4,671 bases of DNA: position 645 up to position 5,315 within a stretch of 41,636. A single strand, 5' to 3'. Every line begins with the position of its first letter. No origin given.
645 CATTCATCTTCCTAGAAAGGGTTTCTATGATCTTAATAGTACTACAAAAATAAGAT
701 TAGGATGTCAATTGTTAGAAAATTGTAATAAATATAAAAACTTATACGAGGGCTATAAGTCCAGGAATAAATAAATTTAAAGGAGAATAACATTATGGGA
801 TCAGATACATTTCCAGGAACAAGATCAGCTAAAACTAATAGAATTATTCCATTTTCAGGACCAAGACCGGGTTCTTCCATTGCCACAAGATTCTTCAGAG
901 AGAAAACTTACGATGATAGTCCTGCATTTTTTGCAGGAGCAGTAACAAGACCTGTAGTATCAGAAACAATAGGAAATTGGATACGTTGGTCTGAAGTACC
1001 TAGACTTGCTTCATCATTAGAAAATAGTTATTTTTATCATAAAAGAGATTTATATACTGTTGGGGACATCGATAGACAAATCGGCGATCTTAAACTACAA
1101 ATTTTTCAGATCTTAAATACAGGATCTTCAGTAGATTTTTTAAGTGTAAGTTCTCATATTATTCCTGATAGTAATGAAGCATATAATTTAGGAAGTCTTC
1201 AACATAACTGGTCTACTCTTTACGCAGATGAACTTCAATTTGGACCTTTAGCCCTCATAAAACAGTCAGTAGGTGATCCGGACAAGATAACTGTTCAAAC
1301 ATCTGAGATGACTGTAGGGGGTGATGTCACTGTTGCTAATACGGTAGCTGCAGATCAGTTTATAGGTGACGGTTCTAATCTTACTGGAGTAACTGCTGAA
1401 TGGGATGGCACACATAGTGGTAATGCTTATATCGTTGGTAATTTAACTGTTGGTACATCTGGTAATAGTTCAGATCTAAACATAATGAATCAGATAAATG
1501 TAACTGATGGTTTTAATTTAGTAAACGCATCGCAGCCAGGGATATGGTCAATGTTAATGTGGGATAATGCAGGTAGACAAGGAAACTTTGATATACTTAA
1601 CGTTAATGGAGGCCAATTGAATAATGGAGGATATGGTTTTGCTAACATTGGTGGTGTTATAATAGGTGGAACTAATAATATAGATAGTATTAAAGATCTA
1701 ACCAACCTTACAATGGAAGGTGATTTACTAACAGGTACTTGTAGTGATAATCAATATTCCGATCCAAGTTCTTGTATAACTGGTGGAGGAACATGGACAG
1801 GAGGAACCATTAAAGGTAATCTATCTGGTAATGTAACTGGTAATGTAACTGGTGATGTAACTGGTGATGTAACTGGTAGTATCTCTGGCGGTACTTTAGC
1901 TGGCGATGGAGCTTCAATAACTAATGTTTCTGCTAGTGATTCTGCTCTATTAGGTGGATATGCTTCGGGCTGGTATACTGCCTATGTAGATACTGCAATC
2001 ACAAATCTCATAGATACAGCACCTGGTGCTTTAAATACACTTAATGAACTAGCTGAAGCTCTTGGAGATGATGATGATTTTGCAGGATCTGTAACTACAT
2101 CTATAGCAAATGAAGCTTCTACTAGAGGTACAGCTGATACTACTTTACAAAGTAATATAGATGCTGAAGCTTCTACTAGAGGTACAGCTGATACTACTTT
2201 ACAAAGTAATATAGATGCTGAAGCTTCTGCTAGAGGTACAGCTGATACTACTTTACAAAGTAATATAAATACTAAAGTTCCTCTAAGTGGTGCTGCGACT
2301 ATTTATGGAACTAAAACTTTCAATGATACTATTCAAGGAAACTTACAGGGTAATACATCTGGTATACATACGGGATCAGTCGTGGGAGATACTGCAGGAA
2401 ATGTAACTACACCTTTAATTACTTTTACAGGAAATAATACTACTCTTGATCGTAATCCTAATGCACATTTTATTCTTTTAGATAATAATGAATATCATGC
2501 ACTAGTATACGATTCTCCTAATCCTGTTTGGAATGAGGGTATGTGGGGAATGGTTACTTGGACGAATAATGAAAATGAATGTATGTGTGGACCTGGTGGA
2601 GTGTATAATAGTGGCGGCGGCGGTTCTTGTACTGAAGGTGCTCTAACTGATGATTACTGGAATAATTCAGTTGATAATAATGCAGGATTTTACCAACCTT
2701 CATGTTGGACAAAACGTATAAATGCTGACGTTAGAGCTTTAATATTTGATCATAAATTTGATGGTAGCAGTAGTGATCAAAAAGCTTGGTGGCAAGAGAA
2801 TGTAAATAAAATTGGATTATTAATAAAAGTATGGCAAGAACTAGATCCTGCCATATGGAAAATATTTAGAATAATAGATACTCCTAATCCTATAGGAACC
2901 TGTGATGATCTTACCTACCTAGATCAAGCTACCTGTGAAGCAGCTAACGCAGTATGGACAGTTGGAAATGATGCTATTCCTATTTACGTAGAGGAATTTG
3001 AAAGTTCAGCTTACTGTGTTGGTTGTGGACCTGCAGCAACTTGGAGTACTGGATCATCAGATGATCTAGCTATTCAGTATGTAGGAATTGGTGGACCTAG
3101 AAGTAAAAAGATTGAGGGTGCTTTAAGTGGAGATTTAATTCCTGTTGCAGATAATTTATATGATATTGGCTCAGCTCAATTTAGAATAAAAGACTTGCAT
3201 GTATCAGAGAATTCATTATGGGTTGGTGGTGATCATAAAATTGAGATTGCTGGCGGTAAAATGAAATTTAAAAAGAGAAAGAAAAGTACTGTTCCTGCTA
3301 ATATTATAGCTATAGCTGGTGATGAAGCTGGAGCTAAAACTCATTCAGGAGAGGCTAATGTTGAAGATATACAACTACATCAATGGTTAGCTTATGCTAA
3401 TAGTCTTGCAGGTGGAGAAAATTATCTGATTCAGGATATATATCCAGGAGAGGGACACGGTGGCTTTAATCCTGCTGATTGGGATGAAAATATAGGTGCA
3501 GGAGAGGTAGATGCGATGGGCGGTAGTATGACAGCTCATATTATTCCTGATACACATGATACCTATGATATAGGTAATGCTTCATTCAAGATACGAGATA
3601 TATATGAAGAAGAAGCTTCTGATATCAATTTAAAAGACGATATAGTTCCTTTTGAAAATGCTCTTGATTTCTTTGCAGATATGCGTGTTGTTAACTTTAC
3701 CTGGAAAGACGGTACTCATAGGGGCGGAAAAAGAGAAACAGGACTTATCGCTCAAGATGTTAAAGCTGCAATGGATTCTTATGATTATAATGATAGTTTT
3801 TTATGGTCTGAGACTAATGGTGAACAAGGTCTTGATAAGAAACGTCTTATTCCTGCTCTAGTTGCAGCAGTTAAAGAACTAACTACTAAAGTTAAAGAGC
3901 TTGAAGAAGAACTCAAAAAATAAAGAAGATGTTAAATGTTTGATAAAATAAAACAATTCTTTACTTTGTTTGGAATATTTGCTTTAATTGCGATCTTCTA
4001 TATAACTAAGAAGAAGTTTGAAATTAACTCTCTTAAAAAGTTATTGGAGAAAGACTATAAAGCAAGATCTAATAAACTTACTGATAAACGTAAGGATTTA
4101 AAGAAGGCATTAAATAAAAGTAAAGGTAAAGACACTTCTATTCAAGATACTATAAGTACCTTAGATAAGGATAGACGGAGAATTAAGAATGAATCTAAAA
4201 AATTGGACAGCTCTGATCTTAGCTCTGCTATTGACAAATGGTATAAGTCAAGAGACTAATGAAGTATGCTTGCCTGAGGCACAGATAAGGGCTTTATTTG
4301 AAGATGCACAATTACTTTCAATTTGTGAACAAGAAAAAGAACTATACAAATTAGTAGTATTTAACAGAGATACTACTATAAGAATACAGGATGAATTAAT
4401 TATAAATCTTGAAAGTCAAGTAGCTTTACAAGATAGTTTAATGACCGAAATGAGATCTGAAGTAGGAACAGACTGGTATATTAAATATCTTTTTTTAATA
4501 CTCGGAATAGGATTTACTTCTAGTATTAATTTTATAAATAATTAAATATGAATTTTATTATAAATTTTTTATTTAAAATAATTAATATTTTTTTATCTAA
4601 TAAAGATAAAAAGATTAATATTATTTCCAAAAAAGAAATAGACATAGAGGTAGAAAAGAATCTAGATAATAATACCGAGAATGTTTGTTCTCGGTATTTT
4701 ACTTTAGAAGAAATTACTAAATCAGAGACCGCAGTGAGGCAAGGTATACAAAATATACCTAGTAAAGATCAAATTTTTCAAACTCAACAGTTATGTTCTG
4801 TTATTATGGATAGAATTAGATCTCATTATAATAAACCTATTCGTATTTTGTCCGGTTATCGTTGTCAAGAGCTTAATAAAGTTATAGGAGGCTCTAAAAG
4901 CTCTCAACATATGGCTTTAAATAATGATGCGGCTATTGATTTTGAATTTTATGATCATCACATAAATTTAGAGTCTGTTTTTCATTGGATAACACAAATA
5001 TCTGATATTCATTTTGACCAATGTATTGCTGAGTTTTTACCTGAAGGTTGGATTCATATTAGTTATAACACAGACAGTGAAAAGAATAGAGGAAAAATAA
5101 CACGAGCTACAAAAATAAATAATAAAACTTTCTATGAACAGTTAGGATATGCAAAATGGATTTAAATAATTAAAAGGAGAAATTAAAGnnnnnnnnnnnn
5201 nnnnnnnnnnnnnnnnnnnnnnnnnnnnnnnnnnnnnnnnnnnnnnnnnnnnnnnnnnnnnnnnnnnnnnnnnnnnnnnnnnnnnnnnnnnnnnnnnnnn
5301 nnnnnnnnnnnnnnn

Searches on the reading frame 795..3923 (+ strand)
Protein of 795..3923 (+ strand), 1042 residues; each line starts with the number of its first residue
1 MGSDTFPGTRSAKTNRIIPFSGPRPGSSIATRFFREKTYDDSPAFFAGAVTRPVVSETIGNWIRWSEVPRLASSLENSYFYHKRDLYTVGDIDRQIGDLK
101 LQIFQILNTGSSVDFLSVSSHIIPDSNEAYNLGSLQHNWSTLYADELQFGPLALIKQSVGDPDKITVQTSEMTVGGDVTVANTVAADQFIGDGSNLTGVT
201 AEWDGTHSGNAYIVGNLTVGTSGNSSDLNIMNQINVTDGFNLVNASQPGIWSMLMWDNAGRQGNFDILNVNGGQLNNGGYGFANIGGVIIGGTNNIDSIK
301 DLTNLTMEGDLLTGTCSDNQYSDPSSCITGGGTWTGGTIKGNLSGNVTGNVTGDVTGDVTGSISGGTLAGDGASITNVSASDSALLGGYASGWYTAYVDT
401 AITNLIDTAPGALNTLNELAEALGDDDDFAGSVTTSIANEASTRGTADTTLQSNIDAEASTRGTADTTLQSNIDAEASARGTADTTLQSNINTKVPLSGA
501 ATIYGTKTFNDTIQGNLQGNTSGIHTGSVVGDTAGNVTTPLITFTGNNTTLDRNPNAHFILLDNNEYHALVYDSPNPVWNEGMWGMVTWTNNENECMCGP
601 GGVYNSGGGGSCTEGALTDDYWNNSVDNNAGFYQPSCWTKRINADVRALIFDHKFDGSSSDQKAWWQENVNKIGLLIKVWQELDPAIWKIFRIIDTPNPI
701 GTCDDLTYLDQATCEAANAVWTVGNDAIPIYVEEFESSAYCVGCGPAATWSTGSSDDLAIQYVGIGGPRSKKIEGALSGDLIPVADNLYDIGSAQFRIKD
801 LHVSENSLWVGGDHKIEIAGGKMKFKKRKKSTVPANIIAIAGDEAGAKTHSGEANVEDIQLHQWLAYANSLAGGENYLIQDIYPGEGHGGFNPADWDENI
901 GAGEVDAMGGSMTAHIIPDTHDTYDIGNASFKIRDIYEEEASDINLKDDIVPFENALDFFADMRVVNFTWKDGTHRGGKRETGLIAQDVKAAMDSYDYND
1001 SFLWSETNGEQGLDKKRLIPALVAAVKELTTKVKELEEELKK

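Call 8: search_protein_families(library=phrogs, proteins=[window:795-3923:+])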
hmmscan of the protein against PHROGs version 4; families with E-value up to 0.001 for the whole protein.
window:795-3923:+ (1042 aa): 16 families
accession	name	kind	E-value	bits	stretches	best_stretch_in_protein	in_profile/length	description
phrog_5668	-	tail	3.5e-17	62.5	1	941-1041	1465-1559/1567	tail fiber protein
phrog_8215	-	tail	6e-15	55.6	1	939-1041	906-997/1000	baseplate wedge initiator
phrog_454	-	tail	4.1e-11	42.7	1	395-590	388-551/1376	tail fiber protein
phrog_1197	-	tail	9e-11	42.5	1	396-479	193-265/715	tail protein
phrog_21962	-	tail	6.4e-10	39.8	1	381-442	136-197/321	tail protein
phrog_18186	-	tail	1.1e-09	38.5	1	940-1040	485-574/582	baseplate wedge subunit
phrog_23820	-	tail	2.1e-09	38.7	1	356-469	66-175/221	tail fiber protein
phrog_7032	-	tail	2.3e-09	36.9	1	395-471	279-351/866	tail fiber protein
phrog_2631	-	tail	3.2e-09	36.9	1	395-439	374-418/644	tail fiber protein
phrog_6043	-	unknown function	1.1e-08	34.8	1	394-484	461-557/814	-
phrog_4757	-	unknown function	7.1e-08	33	1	375-468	75-173/359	-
phrog_18608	-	unknown function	5e-06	27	1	400-441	167-208/416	-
phrog_35140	-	unknown function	5.7e-06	26.2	0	901-941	407-446/500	-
phrog_8713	-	tail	5.3e-05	23.4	1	396-439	424-467/509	tail fiber protein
phrog_18185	-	tail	0.00032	21.3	1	395-446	243-294/399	tail fiber protein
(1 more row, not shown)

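Call 53: search_protein_families(library=pfam, proteins=[window:795-3923:+], max_evalue=0.01)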
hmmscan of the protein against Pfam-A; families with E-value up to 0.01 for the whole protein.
window:795-3923:+ (1042 aa): 2 families
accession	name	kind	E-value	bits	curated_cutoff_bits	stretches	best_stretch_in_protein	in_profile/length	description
PF13884.11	Peptidase_S74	-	8e-14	52.1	22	1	942-995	1-55/58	Chaperone of endosialidase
PF06598.16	Chlorovi_GP_rpt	-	0.0027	18.2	27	1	189-218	2-29/34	Chlorovirus glycoprotein repeat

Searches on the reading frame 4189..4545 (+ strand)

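Call 53: search_protein_families(library=pfam, proteins=[window:4189-4545:+], max_evalue=0.01)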
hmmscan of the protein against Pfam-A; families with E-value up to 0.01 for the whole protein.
window:4189-4545:+ (118 aa): 1 family
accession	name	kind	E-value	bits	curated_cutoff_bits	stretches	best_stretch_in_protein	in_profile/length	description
PF16808.10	PKcGMP_CC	-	0.00088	19.2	35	1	64-91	3-30/35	Coiled-coil N-terminus of cGMP-dependent protein kinase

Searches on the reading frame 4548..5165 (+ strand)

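Call 53: search_protein_families(library=pfam, proteins=[window:4548-5165:+], max_evalue=0.01)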
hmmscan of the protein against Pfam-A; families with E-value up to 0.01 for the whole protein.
window:4548-5165:+ (205 aa): 1 family
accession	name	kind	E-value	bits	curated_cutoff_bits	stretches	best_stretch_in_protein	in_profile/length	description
PF08291.16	Peptidase_M15_3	-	4.3e-17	62.6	23.2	1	50-143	2-86/108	Peptidase M15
